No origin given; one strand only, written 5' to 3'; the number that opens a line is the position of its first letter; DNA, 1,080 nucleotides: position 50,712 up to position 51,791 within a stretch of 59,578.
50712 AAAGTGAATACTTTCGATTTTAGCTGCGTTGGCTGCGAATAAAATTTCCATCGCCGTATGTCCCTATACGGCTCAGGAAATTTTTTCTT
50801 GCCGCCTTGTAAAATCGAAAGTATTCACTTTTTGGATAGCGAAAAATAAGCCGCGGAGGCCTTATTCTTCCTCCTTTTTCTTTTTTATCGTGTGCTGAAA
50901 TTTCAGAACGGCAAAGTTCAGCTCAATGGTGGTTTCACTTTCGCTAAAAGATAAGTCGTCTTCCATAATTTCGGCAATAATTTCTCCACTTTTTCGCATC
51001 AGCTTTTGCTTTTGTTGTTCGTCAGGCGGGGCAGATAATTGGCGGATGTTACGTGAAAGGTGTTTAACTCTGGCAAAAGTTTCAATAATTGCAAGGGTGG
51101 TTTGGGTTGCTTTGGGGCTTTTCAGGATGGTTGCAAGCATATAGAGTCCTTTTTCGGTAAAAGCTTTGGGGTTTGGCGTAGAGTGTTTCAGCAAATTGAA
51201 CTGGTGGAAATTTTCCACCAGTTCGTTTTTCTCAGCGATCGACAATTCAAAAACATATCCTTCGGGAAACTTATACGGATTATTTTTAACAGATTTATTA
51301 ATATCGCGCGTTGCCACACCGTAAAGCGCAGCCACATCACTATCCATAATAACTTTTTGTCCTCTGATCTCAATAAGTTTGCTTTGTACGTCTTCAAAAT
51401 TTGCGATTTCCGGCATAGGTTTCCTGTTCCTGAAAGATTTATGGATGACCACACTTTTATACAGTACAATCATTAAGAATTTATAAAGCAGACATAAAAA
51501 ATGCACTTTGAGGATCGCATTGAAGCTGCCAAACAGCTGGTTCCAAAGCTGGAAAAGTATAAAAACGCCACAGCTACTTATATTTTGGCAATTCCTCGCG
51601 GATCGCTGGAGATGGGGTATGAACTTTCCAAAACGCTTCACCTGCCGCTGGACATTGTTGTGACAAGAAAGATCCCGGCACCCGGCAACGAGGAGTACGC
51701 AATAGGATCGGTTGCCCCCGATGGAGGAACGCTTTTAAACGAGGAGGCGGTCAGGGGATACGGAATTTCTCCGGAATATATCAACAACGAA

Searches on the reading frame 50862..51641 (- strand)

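Call 84: search_protein_families(library=pfam, proteins=[window:50862-51641:-], max_evalue=0.0001)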
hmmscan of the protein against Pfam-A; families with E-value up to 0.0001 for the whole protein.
window:50862-51641:- (259 aa): 1 family
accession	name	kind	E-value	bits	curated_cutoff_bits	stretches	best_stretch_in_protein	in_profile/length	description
PF10543.14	ORF6N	-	9e-27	93.6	27.8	1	88-172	2-86/86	ORF6N domain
